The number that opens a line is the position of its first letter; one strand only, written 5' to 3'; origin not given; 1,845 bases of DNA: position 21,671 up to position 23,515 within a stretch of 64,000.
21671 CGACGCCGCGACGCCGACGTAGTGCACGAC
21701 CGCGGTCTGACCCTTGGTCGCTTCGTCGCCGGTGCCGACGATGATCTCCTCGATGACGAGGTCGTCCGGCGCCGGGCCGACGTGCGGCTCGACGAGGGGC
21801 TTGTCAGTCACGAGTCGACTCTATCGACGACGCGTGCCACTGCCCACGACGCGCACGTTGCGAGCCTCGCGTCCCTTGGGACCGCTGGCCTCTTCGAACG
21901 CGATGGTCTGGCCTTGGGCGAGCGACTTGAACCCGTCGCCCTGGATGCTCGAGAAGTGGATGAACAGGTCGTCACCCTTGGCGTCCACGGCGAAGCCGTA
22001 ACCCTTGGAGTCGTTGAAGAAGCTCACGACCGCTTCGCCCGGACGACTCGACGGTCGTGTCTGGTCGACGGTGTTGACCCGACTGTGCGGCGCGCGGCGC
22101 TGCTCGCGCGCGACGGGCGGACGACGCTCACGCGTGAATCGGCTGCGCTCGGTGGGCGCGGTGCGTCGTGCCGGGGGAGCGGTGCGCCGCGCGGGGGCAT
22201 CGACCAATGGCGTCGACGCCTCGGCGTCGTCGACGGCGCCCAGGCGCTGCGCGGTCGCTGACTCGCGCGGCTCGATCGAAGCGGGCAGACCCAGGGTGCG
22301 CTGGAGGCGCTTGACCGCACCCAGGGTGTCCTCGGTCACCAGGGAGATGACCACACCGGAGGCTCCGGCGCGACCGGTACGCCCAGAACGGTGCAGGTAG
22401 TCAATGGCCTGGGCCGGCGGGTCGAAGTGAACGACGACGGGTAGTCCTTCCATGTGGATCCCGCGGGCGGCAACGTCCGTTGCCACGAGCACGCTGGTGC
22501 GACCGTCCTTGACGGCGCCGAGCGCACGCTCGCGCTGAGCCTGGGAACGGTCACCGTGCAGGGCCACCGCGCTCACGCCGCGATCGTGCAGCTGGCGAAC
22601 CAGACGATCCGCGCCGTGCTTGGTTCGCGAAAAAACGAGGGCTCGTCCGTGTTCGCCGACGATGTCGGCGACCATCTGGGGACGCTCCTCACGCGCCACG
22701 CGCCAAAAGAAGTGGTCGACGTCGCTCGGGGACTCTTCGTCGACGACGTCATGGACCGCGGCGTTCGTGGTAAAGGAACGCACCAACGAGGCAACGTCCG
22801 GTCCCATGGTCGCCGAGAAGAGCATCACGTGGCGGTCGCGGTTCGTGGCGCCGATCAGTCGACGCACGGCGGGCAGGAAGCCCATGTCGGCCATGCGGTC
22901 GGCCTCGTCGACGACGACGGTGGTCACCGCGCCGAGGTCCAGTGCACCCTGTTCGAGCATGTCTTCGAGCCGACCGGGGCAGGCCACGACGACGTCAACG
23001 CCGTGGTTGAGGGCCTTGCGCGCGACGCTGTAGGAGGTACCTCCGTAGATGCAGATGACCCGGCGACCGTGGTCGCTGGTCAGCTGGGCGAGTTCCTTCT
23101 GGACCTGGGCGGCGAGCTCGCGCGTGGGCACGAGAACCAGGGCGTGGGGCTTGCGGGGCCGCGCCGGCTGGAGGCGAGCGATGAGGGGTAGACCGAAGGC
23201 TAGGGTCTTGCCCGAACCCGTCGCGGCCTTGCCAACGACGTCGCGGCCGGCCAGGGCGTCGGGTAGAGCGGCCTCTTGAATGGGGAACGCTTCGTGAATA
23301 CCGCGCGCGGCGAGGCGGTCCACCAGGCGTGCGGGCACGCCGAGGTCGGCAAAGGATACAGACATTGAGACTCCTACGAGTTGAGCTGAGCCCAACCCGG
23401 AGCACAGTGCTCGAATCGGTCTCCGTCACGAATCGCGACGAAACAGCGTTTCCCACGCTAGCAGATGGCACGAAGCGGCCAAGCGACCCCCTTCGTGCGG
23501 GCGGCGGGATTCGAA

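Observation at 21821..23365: DEAD-box RNA helicase fused to a complete cold-shock domain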

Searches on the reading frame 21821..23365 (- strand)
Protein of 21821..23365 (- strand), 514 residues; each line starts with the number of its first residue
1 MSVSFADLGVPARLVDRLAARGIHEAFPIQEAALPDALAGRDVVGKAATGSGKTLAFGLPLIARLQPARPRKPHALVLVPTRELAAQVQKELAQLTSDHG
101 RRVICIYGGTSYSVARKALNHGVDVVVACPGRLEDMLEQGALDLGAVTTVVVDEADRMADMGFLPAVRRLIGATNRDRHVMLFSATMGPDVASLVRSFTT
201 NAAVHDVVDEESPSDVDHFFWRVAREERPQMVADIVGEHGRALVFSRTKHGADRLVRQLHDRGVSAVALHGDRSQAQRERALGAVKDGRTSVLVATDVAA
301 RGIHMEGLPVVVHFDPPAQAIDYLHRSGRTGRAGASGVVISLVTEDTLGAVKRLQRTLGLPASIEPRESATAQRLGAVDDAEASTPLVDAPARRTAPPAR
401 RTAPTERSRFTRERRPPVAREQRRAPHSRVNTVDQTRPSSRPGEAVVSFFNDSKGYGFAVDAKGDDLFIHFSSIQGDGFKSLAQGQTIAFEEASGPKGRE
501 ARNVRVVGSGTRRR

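Call 3: search_protein_families(library=pfam, proteins=[window:21821-23365:-], max_evalue=0.01)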
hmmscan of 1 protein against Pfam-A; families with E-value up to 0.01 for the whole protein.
window:21821-23365:- (514 aa): 4 families
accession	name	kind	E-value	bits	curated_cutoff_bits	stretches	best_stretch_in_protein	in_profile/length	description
PF00270.35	DEAD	-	3e-46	157.7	26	1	28-191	2-164/167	DEAD/DEAH box helicase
PF00271.37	Helicase_C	-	4e-27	95.1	23.5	1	231-334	5-110/110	Helicase conserved C-terminal domain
PF00313.28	CSD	-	7.4e-18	64.6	27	1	445-506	3-65/66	'Cold-shock' DNA-binding domain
PF04851.21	ResIII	-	3.4e-10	40.5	22.5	1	43-187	26-162/164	Type III restriction enzyme, res subunit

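Call 4: search_protein_families(library=ncbifam, proteins=[window:21821-23365:-], max_evalue=0.01)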
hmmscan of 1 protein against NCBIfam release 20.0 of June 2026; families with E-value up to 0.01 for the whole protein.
window:21821-23365:- (514 aa): 48 families (the best 25 are shown)
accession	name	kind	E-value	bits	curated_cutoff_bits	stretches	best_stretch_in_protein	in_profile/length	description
NF008744.0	PRK11776.1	equivalog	7.7e-96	321.4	524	1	3-374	4-377/460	ATP-dependent RNA helicase DbpA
NF053631.1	RNA_helic_CshA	equivalog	7.9e-94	315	646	1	5-357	1-355/434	degradosome RNA helicase CshA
NF053710.1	RNA_heli_RhlE2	exception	4.2e-89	299.6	925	1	3-352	1-362/635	RNA helicase RhlE2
NF007882.0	PRK10590.1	equivalog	2e-86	290.7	743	1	4-358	2-364/456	ATP-dependent RNA helicase RhlE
NF053711.1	RNA_heli_RhlE1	exception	2.5e-84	283.5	750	1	4-350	2-355/434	RNA helicase RhlE1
NF053636.1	DDHlcsCsdAPsy1082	equivalog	8.5e-81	272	890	1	2-358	2-366/512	DEAD/DEAH box helicase CsdA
NF008394.0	PRK11192.1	equivalog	3.4e-80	270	507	1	3-358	3-366/441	ATP-dependent RNA helicase SrmB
NF002340.1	PRK01297.1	equivalog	3.2e-78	263.1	564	1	4-358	2-368/372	ATP-dependent RNA helicase RhlB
NF008642.0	PRK11634.1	equivalog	2.6e-76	257.4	989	1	2-360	5-366/628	DEAD/DEAH family ATP-dependent RNA helicase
NF003419.0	PRK04837.1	equivalog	7.5e-74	248.9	588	1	4-346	10-363/424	ATP-dependent RNA helicase RhlB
NF003390.0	PRK04537.1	equivalog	1.7e-66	225.5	732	1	3-345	9-363/572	ATP-dependent RNA helicase RhlB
NF010337.0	PRK13766.1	equivalog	7.2e-22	77.3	610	2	238-348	365-482/781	Hef nuclease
TIGR03817.1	DECH_helic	hypoth_equivalog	1.4e-18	66.6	874.1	1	12-348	23-388/742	helicase/secretion neighborhood putative DEAH-box helicase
NF049933.1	TransAntitermCspE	equivalog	2.6e-18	65.9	120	1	446-507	7-69/69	transcription antiterminator/RNA stability regulator CspE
TIGR04121.1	DEXH_lig_assoc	equivalog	1.4e-17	62.7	850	1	24-344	12-357/804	ligase-associated DNA damage response DEXH box helicase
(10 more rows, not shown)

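Call 6: find_homologous_proteins(query=window:21821-23365:-, max_evalue=1e-10)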
Query window:21821-23365:- (514 aa): 8000 proteins with E <= 1e-10 among 8000 candidates; the best 120 are listed.
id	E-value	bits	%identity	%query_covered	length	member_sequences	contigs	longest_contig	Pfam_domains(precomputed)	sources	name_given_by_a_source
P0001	0.0e+0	1094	98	100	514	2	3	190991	PF00313.29,PF00270.36,PF00271.38,PF04851.22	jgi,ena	-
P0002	0.0e+0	1042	94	100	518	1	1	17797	PF00313.29,PF00270.36,PF00271.38,PF04851.22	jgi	jgi:superfamily II DNA/RNA helicase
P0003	2.2e-282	955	88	100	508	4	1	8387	PF00313.29,PF00270.36,PF00271.38,PF04851.22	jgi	jgi:superfamily II DNA/RNA helicase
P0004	6.8e-282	954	86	100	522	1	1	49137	PF00313.29,PF00270.36,PF00271.38,PF04851.22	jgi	jgi:superfamily II DNA/RNA helicase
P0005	3.6e-278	941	85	100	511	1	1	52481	PF00313.29,PF00270.36,PF00271.38,PF04851.22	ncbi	ncbi:MAG: DEAD/DEAH box helicase [Acidimicrobiales bacterium]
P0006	3.7e-262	888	81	100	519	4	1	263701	PF00313.29,PF00270.36,PF00271.38,PF04851.22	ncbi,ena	-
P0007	1.9e-234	797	74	100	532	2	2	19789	PF00313.29,PF00270.36,PF00271.38,PF04851.22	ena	-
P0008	5.9e-231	786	65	100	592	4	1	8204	PF00313.29,PF00270.36,PF00271.38,PF04851.22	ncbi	ncbi:MAG: DEAD/DEAH box helicase [Acidimicrobiales bacterium]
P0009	6.1e-231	786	73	100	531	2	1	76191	PF00313.29,PF00270.36,PF00271.38,PF04851.22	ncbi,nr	ncbi:MAG: DEAD/DEAH box helicase [Actinomycetota bacterium]|nr:DEAD/DEAH box helicase [Actinomycetot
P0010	1.1e-230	785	65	100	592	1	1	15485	PF00313.29,PF00270.36,PF00271.38,PF04851.22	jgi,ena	jgi:superfamily II DNA/RNA helicase/cold shock CspA family protein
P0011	1.4e-230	784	72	100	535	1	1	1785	PF00313.29,PF00270.36,PF00271.38,PF04851.22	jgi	jgi:superfamily II DNA/RNA helicase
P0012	1.6e-230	784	73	100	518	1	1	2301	PF00313.29,PF00270.36,PF00271.38,PF04851.22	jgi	-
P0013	1.7e-230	784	65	100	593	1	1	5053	PF00313.29,PF00270.36,PF00271.38,PF04851.22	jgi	jgi:superfamily II DNA/RNA helicase/cold shock CspA family protein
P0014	2.1e-230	784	73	100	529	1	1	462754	PF00313.29,PF00270.36,PF00271.38,PF04851.22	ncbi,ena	-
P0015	2.2e-230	784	67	100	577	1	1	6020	PF00313.29,PF00270.36,PF00271.38,PF04851.22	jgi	jgi:superfamily II DNA/RNA helicase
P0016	4.1e-230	783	72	100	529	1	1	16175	PF00313.29,PF00270.36,PF00271.38,PF04851.22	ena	-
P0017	4.9e-230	783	73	100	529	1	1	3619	PF00313.29,PF00270.36,PF00271.38,PF04851.22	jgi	jgi:superfamily II DNA/RNA helicase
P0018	5.4e-230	782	67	100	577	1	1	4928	PF00313.29,PF00270.36,PF00271.38,PF04851.22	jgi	jgi:superfamily II DNA/RNA helicase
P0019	6.4e-230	782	65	100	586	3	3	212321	PF00313.29,PF00270.36,PF00271.38,PF04851.22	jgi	jgi:superfamily II DNA/RNA helicase/cold shock CspA family protein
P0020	6.7e-230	782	69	100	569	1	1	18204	PF00313.29,PF00270.36,PF00271.38,PF04851.22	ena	-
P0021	7.6e-230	782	71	100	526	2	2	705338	PF00313.29,PF00270.36,PF00271.38,PF04851.22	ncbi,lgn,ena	ncbi:MAG: DEAD/DEAH box helicase [Acidimicrobiales bacterium]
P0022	9.4e-230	782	68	100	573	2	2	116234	PF00313.29,PF00270.36,PF00271.38,PF04851.22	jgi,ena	-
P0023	9.7e-230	782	75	83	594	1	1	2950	PF00313.29,PF00270.36,PF00271.38,PF04851.22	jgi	jgi:superfamily II DNA/RNA helicase/cold shock CspA family protein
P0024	1.1e-229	781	73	100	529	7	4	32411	PF00313.29,PF00270.36,PF00271.38,PF04851.22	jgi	jgi:superfamily II DNA/RNA helicase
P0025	1.2e-229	781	68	100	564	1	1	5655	PF00313.29,PF00270.36,PF00271.38,PF04851.22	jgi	-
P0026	1.4e-229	781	73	100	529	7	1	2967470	PF00313.29,PF00270.36,PF00271.38,PF04851.22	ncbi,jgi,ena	jgi:superfamily II DNA/RNA helicase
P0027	1.5e-229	781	68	100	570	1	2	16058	PF00313.29,PF00270.36,PF00271.38,PF04851.22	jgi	jgi:superfamily II DNA/RNA helicase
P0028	2.3e-229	780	65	100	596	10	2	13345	PF00313.29,PF00270.36,PF00271.38,PF04851.22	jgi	jgi:superfamily II DNA/RNA helicase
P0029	2.3e-229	780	68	100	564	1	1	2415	PF00313.29,PF00270.36,PF00271.38,PF04851.22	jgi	-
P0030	2.4e-229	780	70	100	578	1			PF00313.29,PF00270.36,PF23348.2,PF00271.38,PF04851.22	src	-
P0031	2.7e-229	780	71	100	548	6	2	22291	PF00313.29,PF00270.36,PF00271.38,PF04851.22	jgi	jgi:superfamily II DNA/RNA helicase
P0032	2.9e-229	780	70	100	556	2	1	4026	PF00313.29,PF00270.36,PF00271.38,PF04851.22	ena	-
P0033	3.7e-229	780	68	100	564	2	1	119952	PF00313.29,PF00270.36,PF00271.38,PF04851.22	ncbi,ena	-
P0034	4.5e-229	779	68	100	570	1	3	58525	PF00313.29,PF00270.36,PF00271.38,PF04851.22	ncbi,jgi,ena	ncbi:MAG: DEAD/DEAH box helicase [Acidimicrobiales bacterium]|jgi:superfamily II DNA/RNA helicase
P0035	4.9e-229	779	61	100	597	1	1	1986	PF00313.29,PF00270.36,PF00271.38,PF04851.22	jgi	jgi:superfamily II DNA/RNA helicase/cold shock CspA family protein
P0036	5.0e-229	779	69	100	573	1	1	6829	PF00313.29,PF00270.36,PF00271.38,PF04851.22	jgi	jgi:superfamily II DNA/RNA helicase/cold shock CspA family protein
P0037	5.8e-229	779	70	97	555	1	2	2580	PF00313.29,PF00270.36,PF00271.38,PF04851.22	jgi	jgi:superfamily II DNA/RNA helicase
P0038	7.0e-229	779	69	100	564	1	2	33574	PF00313.29,PF00270.36,PF00271.38,PF04851.22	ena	-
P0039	7.5e-229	779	68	99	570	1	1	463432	PF00313.29,PF00270.36,PF00271.38,PF04851.22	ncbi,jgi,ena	jgi:superfamily II DNA/RNA helicase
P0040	8.1e-229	779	68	100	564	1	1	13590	PF00313.29,PF00270.36,PF00271.38,PF04851.22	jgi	-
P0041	1.0e-228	778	69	100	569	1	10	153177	PF00313.29,PF00270.36,PF00271.38,PF04851.22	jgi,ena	jgi:superfamily II DNA/RNA helicase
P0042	1.2e-228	778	62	100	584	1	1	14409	PF00313.29,PF00270.36,PF00271.38,PF04851.22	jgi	jgi:superfamily II DNA/RNA helicase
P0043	1.2e-228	778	68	99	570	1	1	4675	PF00313.29,PF00270.36,PF00271.38,PF04851.22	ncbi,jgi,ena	jgi:superfamily II DNA/RNA helicase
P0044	1.2e-228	778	76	82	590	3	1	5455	PF00313.29,PF00270.36,PF00271.38,PF04851.22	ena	-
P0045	1.4e-228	778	74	100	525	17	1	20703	PF00313.29,PF00270.36,PF00271.38,PF04851.22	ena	-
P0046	1.5e-228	778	69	100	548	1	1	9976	PF00313.29,PF00270.36,PF00271.38,PF04851.22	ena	-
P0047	1.5e-228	778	65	100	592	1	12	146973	PF00313.29,PF00270.36,PF00271.38,PF04851.22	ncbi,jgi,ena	jgi:superfamily II DNA/RNA helicase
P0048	1.7e-228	777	62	100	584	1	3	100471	PF00313.29,PF00270.36,PF00271.38,PF04851.22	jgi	jgi:superfamily II DNA/RNA helicase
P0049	1.8e-228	777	68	100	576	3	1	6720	PF00313.29,PF00270.36,PF00271.38,PF04851.22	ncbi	-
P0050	2.0e-228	777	68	100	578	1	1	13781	PF00313.29,PF00270.36,PF00271.38,PF04851.22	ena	-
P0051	2.0e-228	777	70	97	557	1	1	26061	PF00313.29,PF00270.36,PF00271.38,PF04851.22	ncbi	-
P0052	2.1e-228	777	72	100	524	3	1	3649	PF00313.29,PF00270.36,PF00271.38,PF04851.22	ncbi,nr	ncbi:MAG: DEAD/DEAH box helicase [Acidobacteria bacterium]|nr:DEAD/DEAH box helicase [Acidobacteriot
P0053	2.5e-228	777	72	100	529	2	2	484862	PF00313.29,PF00270.36,PF00271.38,PF04851.22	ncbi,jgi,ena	jgi:superfamily II DNA/RNA helicase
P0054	2.9e-228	777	71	97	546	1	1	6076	PF00313.29,PF00270.36,PF00271.38,PF04851.22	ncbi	-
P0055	3.1e-228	777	68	100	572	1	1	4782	PF00313.29,PF00270.36,PF00271.38,PF04851.22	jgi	jgi:superfamily II DNA/RNA helicase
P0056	3.4e-228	777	67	100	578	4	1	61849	PF00313.29,PF00270.36,PF00271.38,PF04851.22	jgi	-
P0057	4.3e-228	776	65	99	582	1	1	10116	PF00313.29,PF00270.36,PF00271.38,PF04851.22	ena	-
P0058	4.9e-228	776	64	100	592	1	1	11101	PF00313.29,PF00270.36,PF00271.38,PF04851.22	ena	-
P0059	5.1e-228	776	71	100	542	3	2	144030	PF00313.29,PF00270.36,PF00271.38,PF04851.22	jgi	jgi:superfamily II DNA/RNA helicase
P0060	5.2e-228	776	69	100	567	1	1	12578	PF00313.29,PF00270.36,PF00271.38,PF04851.22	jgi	jgi:superfamily II DNA/RNA helicase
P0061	5.4e-228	776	69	100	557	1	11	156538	PF00313.29,PF00270.36,PF00271.38,PF04851.22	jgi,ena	jgi:superfamily II DNA/RNA helicase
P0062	5.9e-228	776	68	99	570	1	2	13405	PF00313.29,PF00270.36,PF00271.38,PF04851.22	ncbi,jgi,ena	jgi:superfamily II DNA/RNA helicase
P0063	6.7e-228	776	64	100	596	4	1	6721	PF00313.29,PF00270.36,PF00271.38,PF04851.22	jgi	jgi:superfamily II DNA/RNA helicase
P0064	6.7e-228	776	74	100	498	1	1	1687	PF00313.29,PF00270.36,PF00271.38,PF04851.22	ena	-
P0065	7.3e-228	775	68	100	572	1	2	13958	PF00313.29,PF00270.36,PF00271.38,PF04851.22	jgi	jgi:superfamily II DNA/RNA helicase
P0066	7.9e-228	775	69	100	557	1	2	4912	PF00313.29,PF00270.36,PF00271.38,PF04851.22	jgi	jgi:superfamily II DNA/RNA helicase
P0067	8.3e-228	775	66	100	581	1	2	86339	PF00313.29,PF00270.36,PF00271.38,PF04851.22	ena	-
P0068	9.6e-228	775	68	100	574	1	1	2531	PF00313.29,PF00270.36,PF00271.38,PF04851.22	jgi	-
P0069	9.7e-228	775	66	100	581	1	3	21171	PF00313.29,PF00270.36,PF00271.38,PF04851.22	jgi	-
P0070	1.0e-227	775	70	100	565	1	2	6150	PF00313.29,PF00270.36,PF00271.38,PF04851.22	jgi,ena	-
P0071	1.1e-227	775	68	100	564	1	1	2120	PF00313.29,PF00270.36,PF00271.38,PF04851.22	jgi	jgi:superfamily II DNA/RNA helicase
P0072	1.1e-227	775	62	100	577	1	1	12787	PF00313.29,PF00270.36,PF00271.38,PF04851.22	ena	-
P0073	1.1e-227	775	69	100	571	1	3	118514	PF00313.29,PF00270.36,PF00271.38,PF04851.22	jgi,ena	-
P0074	1.2e-227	775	68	100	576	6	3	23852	PF00313.29,PF00270.36,PF00271.38,PF04851.22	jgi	jgi:superfamily II DNA/RNA helicase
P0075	1.3e-227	775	68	100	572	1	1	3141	PF00313.29,PF00270.36,PF00271.38,PF04851.22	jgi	jgi:superfamily II DNA/RNA helicase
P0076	1.3e-227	775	72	87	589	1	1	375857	PF00313.29,PF00270.36,PF00271.38,PF04851.22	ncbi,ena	-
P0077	1.7e-227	774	72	100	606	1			PF00313.29,PF00270.36,PF00271.38,PF04851.22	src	-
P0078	1.7e-227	774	65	100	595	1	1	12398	PF00313.29,PF00270.36,PF00271.38,PF04851.22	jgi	jgi:superfamily II DNA/RNA helicase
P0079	1.8e-227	774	64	100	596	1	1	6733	PF00313.29,PF00270.36,PF00271.38,PF04851.22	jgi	jgi:superfamily II DNA/RNA helicase/cold shock CspA family protein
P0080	2.0e-227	774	69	100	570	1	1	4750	PF00313.29,PF00270.36,PF00271.38,PF04851.22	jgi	jgi:superfamily II DNA/RNA helicase/cold shock CspA family protein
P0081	2.1e-227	774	62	100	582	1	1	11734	PF00313.29,PF00270.36,PF00271.38,PF04851.22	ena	-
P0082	2.2e-227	774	64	100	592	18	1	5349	PF00313.29,PF00270.36,PF00271.38,PF04851.22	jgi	jgi:superfamily II DNA/RNA helicase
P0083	2.4e-227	774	68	100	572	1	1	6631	PF00313.29,PF00270.36,PF00271.38,PF04851.22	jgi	jgi:superfamily II DNA/RNA helicase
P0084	2.5e-227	774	64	100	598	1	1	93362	PF00313.29,PF00270.36,PF00271.38,PF04851.22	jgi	jgi:superfamily II DNA/RNA helicase/cold shock CspA family protein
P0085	2.7e-227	774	68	100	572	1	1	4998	PF00313.29,PF00270.36,PF00271.38,PF04851.22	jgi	jgi:superfamily II DNA/RNA helicase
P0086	2.8e-227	773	69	100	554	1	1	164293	PF00313.29,PF00270.36,PF00271.38,PF04851.22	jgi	jgi:superfamily II DNA/RNA helicase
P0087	2.9e-227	773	68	100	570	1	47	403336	PF00313.29,PF00270.36,PF00271.38,PF04851.22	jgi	jgi:superfamily II DNA/RNA helicase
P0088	2.9e-227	773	68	100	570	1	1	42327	PF00313.29,PF00270.36,PF00271.38,PF04851.22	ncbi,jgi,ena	jgi:superfamily II DNA/RNA helicase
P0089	3.4e-227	773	71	98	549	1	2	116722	PF00313.29,PF00270.36,PF00271.38,PF04851.22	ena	-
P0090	3.9e-227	773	71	100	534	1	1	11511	PF00313.29,PF00270.36,PF00271.38,PF04851.22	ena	-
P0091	4.1e-227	773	67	100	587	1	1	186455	PF00313.29,PF00270.36,PF00271.38,PF04851.22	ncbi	-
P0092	4.4e-227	773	68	100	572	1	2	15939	PF00313.29,PF00270.36,PF00271.38,PF04851.22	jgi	jgi:superfamily II DNA/RNA helicase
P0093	6.4e-227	772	69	100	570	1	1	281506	PF00313.29,PF00270.36,PF00271.38,PF04851.22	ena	-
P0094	6.7e-227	772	72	100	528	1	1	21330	PF00313.29,PF00270.36,PF00271.38,PF04851.22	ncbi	-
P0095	7.9e-227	772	69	100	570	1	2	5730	PF00313.29,PF00270.36,PF00271.38,PF04851.22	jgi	jgi:superfamily II DNA/RNA helicase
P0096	7.9e-227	772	66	100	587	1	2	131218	PF00313.29,PF00270.36,PF00271.38,PF04851.22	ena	-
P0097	7.9e-227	772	72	100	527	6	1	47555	PF00313.29,PF00270.36,PF00271.38,PF04851.22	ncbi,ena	-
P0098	8.5e-227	772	63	100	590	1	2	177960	PF00313.29,PF00270.36,PF00271.38,PF04851.22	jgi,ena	-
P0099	8.8e-227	772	72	100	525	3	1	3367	PF00313.29,PF00270.36,PF00271.38,PF04851.22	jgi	jgi:superfamily II DNA/RNA helicase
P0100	9.0e-227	772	70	100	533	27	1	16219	PF00313.29,PF00270.36,PF00271.38,PF04851.22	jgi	jgi:superfamily II DNA/RNA helicase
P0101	9.2e-227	772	72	100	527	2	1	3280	PF00313.29,PF00270.36,PF00271.38,PF04851.22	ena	-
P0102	1.0e-226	772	68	100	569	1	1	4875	PF00313.29,PF00270.36,PF00271.38,PF04851.22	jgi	jgi:superfamily II DNA/RNA helicase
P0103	1.0e-226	772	69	100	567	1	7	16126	PF00313.29,PF00270.36,PF00271.38,PF04851.22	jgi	jgi:superfamily II DNA/RNA helicase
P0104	1.1e-226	772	66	100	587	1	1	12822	PF00313.29,PF00270.36,PF00271.38,PF04851.22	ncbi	-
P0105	1.1e-226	771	65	100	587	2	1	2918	PF00313.29,PF00270.36,PF00271.38,PF04851.22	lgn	-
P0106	1.2e-226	771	65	100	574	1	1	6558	PF00313.29,PF00270.36,PF00271.38,PF04851.22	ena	-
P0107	1.2e-226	771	70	100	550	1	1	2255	PF00313.29,PF00270.36,PF00271.38,PF04851.22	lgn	-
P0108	1.3e-226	771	71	100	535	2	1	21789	PF00313.29,PF00270.36,PF00271.38,PF04851.22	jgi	jgi:superfamily II DNA/RNA helicase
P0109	1.3e-226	771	68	100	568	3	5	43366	PF00313.29,PF00270.36,PF00271.38,PF04851.22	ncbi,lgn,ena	-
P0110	1.4e-226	771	69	100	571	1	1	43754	PF00313.29,PF00270.36,PF00271.38,PF04851.22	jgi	jgi:superfamily II DNA/RNA helicase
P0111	1.4e-226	771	68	100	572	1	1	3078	PF00313.29,PF00270.36,PF00271.38,PF04851.22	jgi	-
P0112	1.5e-226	771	68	100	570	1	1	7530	PF00313.29,PF00270.36,PF00271.38,PF04851.22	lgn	-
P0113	1.5e-226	771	68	100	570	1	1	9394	PF00313.29,PF00270.36,PF00271.38,PF04851.22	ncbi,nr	ncbi:MAG: DEAD/DEAH box helicase [Acidobacteria bacterium]|nr:DEAD/DEAH box helicase [Acidobacteriot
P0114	1.5e-226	771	66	100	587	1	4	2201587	PF00313.29,PF00270.36,PF00271.38,PF04851.22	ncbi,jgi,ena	ncbi:MAG: DEAD/DEAH box helicase [Acidimicrobiales bacterium]|jgi:superfamily II DNA/RNA helicase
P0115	1.6e-226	771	68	100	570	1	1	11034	PF00313.29,PF00270.36,PF00271.38,PF04851.22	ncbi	-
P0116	1.7e-226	771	66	100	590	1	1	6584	PF00313.29,PF00270.36,PF00271.38,PF04851.22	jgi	jgi:superfamily II DNA/RNA helicase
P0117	2.1e-226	771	72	100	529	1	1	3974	PF00313.29,PF00270.36,PF00271.38,PF04851.22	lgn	-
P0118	2.1e-226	771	65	100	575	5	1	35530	PF00313.29,PF00270.36,PF00271.38,PF04851.22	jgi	jgi:superfamily II DNA/RNA helicase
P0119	2.4e-226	770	68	100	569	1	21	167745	PF00313.29,PF00270.36,PF00271.38,PF04851.22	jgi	jgi:superfamily II DNA/RNA helicase/cold shock CspA family protein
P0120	2.4e-226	770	64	100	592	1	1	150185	PF00313.29,PF00270.36,PF00271.38,PF04851.22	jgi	jgi:superfamily II DNA/RNA helicase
